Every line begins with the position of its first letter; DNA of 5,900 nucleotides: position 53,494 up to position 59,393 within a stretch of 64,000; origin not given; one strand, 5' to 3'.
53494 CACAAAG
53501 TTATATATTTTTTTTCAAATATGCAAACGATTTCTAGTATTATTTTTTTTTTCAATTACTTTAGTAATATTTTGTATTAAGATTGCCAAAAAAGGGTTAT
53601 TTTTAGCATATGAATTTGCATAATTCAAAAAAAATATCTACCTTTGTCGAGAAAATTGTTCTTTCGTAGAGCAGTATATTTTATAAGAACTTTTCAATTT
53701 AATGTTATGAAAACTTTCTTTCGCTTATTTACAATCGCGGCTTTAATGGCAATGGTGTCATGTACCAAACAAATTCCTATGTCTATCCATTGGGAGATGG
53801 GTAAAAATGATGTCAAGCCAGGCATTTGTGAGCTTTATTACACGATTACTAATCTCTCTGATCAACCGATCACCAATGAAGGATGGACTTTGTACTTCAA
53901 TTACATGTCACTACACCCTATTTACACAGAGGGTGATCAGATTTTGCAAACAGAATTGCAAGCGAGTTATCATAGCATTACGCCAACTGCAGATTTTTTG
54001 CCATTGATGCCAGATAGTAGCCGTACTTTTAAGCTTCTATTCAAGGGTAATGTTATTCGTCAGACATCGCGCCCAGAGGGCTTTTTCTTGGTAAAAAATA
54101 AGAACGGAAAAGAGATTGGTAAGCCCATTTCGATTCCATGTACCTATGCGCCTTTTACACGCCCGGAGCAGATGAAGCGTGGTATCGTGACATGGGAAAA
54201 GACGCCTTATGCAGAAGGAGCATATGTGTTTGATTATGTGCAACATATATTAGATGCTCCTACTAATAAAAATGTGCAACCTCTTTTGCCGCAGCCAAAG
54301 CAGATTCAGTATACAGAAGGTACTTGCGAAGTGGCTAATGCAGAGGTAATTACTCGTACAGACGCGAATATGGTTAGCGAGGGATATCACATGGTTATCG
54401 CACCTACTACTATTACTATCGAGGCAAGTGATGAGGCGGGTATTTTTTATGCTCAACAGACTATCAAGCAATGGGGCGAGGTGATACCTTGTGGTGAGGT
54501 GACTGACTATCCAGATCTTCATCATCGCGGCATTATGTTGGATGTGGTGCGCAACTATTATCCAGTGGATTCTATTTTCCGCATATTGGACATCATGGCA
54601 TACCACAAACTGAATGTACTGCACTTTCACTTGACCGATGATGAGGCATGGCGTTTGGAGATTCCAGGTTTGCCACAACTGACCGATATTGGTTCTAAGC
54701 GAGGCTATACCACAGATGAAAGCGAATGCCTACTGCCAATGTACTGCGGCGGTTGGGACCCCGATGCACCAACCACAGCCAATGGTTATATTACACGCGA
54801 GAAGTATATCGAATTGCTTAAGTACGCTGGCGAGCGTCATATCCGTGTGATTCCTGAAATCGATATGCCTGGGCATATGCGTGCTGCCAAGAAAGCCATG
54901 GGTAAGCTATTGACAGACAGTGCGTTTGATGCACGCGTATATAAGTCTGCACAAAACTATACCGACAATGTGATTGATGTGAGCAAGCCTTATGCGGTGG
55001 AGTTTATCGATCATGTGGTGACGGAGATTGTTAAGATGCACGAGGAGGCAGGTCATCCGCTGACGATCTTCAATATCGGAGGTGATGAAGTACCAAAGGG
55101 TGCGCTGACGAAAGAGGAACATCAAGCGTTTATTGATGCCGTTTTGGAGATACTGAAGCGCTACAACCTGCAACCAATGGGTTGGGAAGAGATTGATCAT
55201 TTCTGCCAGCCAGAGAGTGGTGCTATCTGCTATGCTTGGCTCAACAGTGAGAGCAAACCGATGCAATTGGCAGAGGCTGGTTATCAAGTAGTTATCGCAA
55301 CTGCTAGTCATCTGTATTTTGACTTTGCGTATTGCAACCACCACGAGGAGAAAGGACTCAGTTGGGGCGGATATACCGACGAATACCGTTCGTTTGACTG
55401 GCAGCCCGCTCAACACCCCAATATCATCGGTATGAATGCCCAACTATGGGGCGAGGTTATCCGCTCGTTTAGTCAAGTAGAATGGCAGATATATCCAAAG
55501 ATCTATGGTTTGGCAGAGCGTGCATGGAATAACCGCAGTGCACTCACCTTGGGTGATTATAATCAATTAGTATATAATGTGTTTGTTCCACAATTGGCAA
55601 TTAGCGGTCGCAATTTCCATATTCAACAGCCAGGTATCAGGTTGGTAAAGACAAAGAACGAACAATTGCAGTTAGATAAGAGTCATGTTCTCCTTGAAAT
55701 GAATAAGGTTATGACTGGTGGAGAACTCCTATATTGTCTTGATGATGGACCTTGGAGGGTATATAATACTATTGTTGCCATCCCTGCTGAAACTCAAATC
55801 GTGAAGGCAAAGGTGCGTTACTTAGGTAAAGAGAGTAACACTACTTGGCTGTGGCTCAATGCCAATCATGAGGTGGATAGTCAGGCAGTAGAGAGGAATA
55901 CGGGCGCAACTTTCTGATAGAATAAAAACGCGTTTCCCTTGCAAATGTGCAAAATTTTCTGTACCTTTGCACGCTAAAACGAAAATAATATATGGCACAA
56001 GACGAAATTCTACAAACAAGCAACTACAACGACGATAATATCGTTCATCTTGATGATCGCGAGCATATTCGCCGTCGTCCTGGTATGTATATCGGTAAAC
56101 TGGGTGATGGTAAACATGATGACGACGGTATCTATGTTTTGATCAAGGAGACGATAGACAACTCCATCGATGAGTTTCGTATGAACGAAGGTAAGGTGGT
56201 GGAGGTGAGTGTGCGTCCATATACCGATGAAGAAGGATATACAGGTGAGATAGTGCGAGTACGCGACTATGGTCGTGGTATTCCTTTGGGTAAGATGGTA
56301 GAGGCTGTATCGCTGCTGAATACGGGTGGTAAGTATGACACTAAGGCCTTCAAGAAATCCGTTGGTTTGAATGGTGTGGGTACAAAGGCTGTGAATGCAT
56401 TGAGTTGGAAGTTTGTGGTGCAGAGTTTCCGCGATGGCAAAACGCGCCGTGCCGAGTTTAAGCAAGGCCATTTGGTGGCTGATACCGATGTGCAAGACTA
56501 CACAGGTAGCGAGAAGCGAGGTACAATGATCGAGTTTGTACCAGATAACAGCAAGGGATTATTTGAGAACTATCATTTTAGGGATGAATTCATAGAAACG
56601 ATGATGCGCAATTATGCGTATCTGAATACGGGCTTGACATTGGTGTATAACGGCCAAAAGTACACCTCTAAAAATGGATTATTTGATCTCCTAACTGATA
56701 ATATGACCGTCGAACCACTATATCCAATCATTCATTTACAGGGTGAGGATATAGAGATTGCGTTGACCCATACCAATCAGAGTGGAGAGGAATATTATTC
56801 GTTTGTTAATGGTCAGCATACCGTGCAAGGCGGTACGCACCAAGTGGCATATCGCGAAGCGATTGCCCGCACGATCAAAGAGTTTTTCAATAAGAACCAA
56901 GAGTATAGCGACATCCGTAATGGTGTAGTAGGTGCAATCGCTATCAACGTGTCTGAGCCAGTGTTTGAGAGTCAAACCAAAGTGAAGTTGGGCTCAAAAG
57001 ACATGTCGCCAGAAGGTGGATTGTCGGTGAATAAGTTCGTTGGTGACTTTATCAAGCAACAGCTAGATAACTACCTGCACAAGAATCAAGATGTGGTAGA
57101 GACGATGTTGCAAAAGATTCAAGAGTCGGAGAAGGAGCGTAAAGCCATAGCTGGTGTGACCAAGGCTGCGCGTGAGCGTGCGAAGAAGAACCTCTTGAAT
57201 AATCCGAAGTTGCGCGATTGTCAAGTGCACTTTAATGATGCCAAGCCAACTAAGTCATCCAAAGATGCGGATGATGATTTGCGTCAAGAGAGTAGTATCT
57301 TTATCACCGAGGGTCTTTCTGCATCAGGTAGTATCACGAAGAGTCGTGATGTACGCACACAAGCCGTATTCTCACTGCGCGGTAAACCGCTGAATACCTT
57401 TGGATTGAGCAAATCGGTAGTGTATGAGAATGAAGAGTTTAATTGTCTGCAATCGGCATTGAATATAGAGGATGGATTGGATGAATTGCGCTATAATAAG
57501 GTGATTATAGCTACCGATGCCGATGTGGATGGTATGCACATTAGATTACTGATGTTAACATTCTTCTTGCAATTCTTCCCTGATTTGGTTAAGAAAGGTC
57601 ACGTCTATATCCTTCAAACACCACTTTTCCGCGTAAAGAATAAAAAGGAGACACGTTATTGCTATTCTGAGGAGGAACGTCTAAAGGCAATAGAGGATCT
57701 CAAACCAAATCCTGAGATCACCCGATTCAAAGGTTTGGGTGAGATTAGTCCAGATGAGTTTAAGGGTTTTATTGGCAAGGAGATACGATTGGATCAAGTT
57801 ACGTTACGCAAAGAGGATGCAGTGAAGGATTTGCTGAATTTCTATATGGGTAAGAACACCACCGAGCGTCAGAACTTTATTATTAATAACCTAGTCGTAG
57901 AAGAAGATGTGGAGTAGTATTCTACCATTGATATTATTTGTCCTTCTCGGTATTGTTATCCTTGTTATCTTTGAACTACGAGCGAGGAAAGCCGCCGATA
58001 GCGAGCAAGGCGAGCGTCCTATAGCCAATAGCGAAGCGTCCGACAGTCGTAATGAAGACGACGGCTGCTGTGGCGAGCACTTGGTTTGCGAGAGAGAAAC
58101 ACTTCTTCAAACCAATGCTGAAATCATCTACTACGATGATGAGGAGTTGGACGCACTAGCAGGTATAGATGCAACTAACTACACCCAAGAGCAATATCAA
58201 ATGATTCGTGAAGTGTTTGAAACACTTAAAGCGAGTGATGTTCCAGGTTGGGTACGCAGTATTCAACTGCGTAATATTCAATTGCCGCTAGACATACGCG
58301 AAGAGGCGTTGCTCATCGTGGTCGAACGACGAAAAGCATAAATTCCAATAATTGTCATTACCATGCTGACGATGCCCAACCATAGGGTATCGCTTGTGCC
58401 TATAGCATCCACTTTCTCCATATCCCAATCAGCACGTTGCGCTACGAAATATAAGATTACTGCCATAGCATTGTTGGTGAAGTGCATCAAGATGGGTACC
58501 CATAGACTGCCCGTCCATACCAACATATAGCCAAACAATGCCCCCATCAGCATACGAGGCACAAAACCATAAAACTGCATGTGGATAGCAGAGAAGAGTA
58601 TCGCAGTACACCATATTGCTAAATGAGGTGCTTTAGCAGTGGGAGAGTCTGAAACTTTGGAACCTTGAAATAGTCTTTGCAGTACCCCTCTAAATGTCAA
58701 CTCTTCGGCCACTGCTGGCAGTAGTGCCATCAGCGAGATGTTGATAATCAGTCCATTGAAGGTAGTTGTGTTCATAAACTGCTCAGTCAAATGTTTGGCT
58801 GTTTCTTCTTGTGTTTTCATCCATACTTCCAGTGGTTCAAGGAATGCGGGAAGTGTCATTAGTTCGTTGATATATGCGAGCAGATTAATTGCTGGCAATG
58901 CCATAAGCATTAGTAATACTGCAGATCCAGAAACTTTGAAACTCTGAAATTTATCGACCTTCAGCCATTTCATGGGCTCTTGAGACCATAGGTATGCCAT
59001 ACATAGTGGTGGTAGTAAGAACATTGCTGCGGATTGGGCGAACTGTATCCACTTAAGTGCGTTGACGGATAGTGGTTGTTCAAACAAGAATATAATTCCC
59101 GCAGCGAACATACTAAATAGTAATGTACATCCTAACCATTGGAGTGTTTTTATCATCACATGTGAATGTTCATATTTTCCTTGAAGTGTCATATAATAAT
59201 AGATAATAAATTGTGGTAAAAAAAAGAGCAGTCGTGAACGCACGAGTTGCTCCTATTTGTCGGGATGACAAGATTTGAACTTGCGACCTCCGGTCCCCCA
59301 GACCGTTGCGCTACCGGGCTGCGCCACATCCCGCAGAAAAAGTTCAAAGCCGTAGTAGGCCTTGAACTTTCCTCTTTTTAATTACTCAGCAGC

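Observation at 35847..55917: SusC/SusD locus whose whole enzyme set points at bacterial peptidoglycan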

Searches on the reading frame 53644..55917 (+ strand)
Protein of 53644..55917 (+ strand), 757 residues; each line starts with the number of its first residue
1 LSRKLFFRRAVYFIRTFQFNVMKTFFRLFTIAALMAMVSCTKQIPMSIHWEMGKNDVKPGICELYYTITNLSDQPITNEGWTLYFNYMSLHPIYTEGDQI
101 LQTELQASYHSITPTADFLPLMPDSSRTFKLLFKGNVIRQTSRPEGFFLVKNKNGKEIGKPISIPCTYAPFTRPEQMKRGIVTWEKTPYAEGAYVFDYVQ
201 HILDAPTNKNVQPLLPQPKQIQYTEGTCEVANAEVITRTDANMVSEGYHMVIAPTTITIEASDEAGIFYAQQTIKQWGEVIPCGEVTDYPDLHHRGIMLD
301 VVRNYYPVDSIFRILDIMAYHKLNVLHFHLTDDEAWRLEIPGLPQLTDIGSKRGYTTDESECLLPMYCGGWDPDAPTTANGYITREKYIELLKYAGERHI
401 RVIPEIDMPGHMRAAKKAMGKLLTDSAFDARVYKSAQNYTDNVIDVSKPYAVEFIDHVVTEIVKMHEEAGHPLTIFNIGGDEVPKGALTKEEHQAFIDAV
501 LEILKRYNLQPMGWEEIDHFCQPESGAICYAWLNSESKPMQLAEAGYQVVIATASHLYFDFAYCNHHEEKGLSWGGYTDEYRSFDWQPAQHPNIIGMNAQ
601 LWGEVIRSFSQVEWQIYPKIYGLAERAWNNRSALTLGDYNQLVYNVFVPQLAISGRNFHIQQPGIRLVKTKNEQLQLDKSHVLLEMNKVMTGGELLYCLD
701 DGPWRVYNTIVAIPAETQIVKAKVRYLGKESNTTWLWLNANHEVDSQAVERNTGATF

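Call 3: search_protein_families(library=pfam, proteins=[window:53644-55917:+], max_evalue=0.01)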
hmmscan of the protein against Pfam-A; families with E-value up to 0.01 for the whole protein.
window:53644-55917:+ (757 aa): 3 families
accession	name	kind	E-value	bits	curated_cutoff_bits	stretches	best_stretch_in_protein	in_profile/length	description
PF00728.28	Glyco_hydro_20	-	7.8e-80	269.3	22.3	1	293-630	2-347/348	Glycosyl hydrolase family 20, catalytic domain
PF02838.20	Glyco_hydro_20b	-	3.9e-11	44.2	26.1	1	232-289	61-124/124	Glycosyl hydrolase family 20, domain 2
PF03173.19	CHB_HEX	-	0.0002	21.5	25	1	67-135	36-102/160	Putative carbohydrate binding domain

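Call 5: search_protein_families(library=ncbifam, proteins=[window:53644-55917:+], max_evalue=0.001)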
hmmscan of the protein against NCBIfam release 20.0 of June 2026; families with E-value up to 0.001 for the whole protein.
window:53644-55917:+ (757 aa): 1 family
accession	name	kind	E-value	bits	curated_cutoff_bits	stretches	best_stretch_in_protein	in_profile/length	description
NF041654.1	GlcNAcase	equivalog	2.4e-09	36.3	1000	1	245-333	94-184/732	beta-N-acetylglucosaminidase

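Call 30: search_solved_structures(query=window:53644-55917:+, max_evalue=1e-10)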
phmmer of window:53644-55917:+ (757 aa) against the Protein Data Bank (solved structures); distinct sequences matched with E-value up to 1e-10: 46.
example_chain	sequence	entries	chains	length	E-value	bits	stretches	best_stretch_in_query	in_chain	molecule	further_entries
9joq_A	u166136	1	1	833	8.6e-68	232.4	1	241-489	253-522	beta-N-Acetylhexosaminidases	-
1qba_A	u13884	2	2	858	2.1e-60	208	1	242-484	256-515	CHITOBIASE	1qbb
6ezr_A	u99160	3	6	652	3.4e-60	207.3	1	233-658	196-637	Beta-N-acetylglucosaminidase Nag2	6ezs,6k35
1c7t_A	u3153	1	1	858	3.5e-60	207.2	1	242-483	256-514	BETA-N-ACETYLHEXOSAMINIDASE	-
1c7s_A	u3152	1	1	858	1.5e-59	205.2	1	242-483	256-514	BETA-N-ACETYLHEXOSAMINIDASE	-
6ezt_A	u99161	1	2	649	4e-59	203.7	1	233-658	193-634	Beta-N-acetylglucosaminidase Nag2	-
3gh4_A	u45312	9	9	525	1.8e-51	178.4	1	240-655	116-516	beta-hexosaminidase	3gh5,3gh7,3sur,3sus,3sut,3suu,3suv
1hp4_A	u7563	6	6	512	7.5e-48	166.5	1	245-634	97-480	BETA-N-ACETYLHEXOSAMINIDASE | B-N-acetylhexosaminidase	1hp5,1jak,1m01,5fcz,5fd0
1m04_A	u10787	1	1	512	4.8e-47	163.8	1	245-634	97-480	Beta-N-acetylhexosaminidase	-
1m03_A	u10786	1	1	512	1.1e-46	162.6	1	245-633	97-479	Beta-N-acetylhexosaminidase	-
6q63_A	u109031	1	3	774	2.1e-46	161.6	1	229-633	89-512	Beta-hexosaminidase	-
4c7d_A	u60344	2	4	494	2.9e-45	157.9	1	245-633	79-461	BETA-N-ACETYLHEXOSAMINIDASE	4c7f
4c7g_A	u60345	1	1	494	7.1e-45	156.6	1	245-633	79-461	BETA-N-ACETYLHEXOSAMINIDASE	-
4pys_A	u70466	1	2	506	1.4e-42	149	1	227-633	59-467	beta-N-acetylhexosaminidase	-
7bwg_A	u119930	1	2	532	8e-42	146.5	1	235-631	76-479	Beta-N-acetylhexosaminidase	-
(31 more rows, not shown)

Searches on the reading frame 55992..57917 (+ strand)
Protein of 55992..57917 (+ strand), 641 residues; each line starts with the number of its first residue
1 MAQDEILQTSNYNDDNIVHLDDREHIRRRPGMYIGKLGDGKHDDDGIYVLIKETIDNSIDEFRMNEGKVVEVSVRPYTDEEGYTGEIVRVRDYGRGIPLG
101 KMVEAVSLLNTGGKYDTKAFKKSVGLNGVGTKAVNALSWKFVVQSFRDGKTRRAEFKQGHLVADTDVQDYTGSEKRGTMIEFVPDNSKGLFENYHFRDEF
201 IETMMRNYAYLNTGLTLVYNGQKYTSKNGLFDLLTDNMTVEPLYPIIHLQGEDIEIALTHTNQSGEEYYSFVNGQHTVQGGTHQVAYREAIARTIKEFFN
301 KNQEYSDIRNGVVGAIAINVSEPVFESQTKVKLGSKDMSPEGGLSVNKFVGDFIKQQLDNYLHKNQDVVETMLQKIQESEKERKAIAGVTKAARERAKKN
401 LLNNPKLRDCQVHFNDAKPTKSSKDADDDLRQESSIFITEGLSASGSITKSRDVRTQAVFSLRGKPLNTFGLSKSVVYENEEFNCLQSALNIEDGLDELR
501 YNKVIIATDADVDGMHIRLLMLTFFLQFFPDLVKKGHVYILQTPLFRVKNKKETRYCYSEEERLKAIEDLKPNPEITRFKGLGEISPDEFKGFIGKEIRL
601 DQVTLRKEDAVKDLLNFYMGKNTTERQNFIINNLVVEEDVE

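Call 3: search_protein_families(library=pfam, proteins=[window:55992-57917:+], max_evalue=0.01)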
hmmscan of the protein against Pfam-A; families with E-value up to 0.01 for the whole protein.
window:55992-57917:+ (641 aa): 4 families
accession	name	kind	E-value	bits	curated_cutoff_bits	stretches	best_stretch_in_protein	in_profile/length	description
PF00204.31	DNA_gyraseB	-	5.5e-27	94.8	27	1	251-385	30-166/173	DNA gyrase B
PF01751.28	Toprim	-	3.3e-14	53.3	23.1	1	436-542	2-95/96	Toprim domain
PF00986.26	DNA_gyraseB_C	-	1.3e-07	32.1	29.8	1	573-630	3-62/63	DNA gyrase B subunit, carboxyl terminus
PF02518.31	HATPase_c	-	5.4e-07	30.5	26.4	1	43-139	2-85/111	Histidine kinase-, DNA gyrase B-, and HSP90-like ATPase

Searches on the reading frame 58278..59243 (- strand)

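Call 4: search_protein_families(library=pfam, proteins=[window:58278-59243:-], max_evalue=0.01)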
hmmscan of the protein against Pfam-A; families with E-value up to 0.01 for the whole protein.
window:58278-59243:- (321 aa): 1 family
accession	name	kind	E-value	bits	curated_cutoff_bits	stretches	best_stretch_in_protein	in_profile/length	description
PF02517.21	Rce1-like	-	9.6e-21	74.3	22.4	1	165-260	4-93/93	Type II CAAX prenyl endopeptidase Rce1-like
